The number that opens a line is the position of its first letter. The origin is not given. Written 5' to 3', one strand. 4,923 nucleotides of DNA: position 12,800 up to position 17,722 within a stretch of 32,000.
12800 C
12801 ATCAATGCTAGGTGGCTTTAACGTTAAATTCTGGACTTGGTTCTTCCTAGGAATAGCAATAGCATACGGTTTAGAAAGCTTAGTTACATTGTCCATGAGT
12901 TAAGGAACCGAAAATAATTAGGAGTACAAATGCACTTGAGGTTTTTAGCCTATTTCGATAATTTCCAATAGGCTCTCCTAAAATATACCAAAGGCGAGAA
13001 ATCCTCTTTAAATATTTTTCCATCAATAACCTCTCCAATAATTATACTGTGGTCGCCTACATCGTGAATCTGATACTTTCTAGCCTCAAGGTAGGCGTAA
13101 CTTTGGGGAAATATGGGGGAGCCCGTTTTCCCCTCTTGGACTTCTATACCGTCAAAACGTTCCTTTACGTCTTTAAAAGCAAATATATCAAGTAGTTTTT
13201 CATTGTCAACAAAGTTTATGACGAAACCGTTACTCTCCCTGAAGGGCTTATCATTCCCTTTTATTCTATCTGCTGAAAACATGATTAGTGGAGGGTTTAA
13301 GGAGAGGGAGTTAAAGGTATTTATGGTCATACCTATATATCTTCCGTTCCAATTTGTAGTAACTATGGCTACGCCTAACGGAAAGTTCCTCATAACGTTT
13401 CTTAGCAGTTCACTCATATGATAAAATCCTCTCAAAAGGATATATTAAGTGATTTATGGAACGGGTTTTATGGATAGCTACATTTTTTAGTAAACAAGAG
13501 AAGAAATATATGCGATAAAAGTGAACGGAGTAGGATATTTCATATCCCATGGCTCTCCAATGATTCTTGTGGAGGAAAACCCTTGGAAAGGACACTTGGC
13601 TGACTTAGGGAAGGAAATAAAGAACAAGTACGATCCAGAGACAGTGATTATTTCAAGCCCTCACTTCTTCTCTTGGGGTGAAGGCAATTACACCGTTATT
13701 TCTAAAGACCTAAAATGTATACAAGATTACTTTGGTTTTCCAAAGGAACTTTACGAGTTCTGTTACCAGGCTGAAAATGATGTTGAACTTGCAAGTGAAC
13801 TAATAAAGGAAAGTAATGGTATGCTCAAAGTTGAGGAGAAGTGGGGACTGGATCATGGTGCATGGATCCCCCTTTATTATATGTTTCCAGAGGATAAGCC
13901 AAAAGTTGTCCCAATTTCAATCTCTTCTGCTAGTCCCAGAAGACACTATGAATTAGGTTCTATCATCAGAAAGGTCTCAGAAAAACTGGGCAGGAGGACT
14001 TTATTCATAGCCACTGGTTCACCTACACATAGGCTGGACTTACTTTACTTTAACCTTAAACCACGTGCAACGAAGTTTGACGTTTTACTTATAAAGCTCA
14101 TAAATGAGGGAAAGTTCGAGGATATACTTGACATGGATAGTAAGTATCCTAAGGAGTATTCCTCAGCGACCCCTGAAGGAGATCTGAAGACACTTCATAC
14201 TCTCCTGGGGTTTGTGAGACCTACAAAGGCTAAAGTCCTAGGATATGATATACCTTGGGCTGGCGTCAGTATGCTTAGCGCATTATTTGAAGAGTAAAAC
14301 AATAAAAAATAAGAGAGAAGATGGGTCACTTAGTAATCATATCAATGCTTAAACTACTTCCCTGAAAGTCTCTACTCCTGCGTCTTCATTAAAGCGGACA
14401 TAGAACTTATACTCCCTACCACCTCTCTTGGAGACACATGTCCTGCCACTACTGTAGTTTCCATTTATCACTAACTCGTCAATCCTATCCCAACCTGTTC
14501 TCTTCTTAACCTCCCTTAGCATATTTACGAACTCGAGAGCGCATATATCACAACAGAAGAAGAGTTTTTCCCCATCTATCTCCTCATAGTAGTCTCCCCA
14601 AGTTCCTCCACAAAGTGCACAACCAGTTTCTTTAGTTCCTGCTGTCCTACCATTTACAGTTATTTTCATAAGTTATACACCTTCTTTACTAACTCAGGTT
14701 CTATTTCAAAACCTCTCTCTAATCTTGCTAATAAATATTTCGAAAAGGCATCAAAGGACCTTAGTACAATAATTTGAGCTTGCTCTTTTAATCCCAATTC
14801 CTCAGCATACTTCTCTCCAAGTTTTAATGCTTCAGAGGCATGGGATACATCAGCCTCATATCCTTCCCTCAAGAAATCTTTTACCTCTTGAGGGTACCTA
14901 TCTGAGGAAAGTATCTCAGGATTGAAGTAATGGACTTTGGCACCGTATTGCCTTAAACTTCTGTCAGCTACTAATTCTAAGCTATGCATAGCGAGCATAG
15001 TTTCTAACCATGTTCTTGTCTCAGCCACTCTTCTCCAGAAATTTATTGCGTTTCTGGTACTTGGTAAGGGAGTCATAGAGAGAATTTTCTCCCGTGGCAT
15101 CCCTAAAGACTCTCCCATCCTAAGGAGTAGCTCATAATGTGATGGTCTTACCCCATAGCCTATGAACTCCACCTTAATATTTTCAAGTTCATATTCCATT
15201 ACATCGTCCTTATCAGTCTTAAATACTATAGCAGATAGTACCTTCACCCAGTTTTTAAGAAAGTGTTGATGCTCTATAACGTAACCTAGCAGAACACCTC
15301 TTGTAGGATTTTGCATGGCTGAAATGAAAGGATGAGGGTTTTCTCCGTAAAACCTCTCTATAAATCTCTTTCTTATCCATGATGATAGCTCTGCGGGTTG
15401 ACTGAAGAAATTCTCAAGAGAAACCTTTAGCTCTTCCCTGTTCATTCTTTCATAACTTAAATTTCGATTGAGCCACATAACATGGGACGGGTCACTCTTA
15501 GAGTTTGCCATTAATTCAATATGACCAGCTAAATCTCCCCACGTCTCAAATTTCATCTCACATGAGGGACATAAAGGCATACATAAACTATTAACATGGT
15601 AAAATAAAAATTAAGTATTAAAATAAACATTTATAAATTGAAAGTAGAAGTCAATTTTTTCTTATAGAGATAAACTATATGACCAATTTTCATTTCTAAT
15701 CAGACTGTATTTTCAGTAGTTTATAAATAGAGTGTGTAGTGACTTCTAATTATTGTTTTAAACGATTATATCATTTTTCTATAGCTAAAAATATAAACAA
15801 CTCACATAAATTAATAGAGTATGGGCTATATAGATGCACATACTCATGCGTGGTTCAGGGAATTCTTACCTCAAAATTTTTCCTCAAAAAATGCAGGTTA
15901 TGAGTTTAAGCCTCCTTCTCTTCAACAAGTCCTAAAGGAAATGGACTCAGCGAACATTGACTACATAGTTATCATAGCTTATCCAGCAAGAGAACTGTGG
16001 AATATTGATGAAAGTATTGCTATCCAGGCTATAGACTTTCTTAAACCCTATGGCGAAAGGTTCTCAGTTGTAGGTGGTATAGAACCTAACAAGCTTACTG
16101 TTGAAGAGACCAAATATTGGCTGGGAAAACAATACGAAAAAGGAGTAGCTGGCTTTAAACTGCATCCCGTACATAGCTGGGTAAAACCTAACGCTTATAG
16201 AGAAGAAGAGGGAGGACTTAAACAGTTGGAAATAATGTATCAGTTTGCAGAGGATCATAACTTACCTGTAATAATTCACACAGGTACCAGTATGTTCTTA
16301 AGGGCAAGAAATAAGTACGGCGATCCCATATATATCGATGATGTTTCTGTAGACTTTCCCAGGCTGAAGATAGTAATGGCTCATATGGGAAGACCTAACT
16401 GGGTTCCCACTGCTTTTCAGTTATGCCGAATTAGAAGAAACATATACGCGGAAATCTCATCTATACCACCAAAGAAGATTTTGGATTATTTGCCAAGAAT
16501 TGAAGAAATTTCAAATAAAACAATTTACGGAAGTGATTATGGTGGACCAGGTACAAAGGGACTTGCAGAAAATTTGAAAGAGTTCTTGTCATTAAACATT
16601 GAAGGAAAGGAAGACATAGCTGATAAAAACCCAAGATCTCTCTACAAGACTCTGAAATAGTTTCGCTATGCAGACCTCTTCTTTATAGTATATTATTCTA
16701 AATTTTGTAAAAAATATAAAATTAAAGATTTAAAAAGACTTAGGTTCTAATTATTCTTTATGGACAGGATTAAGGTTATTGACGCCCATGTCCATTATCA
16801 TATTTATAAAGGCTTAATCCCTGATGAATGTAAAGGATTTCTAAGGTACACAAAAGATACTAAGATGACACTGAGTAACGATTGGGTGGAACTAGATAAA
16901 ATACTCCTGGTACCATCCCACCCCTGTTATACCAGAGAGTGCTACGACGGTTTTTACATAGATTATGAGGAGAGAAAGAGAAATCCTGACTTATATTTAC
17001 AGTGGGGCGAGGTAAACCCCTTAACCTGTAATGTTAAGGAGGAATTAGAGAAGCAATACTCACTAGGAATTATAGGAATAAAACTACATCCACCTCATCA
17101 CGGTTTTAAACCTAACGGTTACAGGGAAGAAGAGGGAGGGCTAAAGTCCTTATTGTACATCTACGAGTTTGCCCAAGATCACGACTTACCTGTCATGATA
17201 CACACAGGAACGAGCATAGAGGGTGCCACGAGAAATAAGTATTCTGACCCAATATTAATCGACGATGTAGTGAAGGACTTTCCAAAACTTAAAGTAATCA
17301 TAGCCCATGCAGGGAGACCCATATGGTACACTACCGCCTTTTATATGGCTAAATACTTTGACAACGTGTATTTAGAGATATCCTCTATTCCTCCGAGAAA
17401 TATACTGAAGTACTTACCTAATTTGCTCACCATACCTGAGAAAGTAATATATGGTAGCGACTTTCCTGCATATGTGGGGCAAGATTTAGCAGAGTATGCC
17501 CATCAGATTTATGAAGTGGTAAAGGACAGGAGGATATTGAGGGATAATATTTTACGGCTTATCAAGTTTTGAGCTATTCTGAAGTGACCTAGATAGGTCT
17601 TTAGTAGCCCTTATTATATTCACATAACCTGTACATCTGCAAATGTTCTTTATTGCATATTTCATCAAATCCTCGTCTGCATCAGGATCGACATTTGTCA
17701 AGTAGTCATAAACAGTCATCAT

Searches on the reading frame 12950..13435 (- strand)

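Call 68: search_protein_families(library=pfam, proteins=[window:12950-13435:-], max_evalue=0.0001)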
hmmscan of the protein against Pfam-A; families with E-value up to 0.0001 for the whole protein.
window:12950-13435:- (161 aa): 1 family
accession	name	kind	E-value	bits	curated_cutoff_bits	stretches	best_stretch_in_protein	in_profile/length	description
PF01613.24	Flavin_Reduct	-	1.5e-36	126.3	27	1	15-158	1-151/153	Flavin reductase like domain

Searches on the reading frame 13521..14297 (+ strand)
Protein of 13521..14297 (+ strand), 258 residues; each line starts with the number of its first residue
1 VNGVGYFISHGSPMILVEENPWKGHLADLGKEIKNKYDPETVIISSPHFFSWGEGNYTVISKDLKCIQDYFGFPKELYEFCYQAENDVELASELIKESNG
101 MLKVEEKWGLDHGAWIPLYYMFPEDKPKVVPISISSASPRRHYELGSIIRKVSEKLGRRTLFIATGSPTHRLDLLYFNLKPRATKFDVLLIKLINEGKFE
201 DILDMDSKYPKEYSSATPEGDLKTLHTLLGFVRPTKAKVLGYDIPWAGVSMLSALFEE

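Call 68: search_protein_families(library=pfam, proteins=[window:13521-14297:+], max_evalue=0.0001)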
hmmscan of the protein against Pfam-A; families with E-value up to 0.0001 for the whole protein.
window:13521-14297:+ (258 aa): 1 family
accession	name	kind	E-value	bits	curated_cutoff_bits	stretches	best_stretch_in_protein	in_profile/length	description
PF02900.23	LigB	-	4.8e-32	111.5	26.3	1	6-255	3-267/269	Catalytic LigB subunit of aromatic ring-opening dioxygenase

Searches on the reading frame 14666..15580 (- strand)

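Call 51: search_protein_families(library=pfam, proteins=[window:14666-15580:-], max_evalue=0.00001)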
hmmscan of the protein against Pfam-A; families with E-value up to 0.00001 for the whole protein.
window:14666-15580:- (304 aa): 3 families
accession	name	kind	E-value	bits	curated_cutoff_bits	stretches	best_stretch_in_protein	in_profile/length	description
PF03070.21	TENA_THI-4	-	2.8e-46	158.4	22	1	68-286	1-206/210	TENA/THI-4/PQQC family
PF16293.11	zf-C2H2_9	-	6.9e-31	106.4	29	1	1-60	1-59/59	C2H2 type zinc-finger (1 copy)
PF14518.11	Haem_oxygenas_2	-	1.1e-14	55.1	28.9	1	100-263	3-160/177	Iron-containing redox enzyme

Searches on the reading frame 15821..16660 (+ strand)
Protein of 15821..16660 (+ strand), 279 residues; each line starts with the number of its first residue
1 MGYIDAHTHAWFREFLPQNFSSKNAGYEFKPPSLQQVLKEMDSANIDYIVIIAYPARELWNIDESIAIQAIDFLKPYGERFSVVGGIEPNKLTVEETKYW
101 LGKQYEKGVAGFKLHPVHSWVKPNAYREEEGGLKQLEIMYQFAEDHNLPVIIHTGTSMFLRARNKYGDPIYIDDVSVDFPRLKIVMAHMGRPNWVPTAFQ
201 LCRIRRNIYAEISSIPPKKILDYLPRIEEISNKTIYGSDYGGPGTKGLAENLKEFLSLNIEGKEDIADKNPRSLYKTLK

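Call 68: search_protein_families(library=pfam, proteins=[window:15821-16660:+], max_evalue=0.0001)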
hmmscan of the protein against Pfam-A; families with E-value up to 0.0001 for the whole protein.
window:15821-16660:+ (279 aa): 1 family
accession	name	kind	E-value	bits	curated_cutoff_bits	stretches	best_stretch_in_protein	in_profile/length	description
PF04909.20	Amidohydro_2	-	1.4e-24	87.8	26.4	1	4-276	1-288/289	Amidohydrolase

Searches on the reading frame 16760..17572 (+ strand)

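Call 68: search_protein_families(library=pfam, proteins=[window:16760-17572:+], max_evalue=0.0001)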
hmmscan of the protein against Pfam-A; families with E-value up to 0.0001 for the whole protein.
window:16760-17572:+ (270 aa): 1 family
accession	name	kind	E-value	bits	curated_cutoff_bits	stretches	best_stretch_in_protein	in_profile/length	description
PF04909.20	Amidohydro_2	-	3.8e-27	96.2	26.4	1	91-267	93-286/289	Amidohydrolase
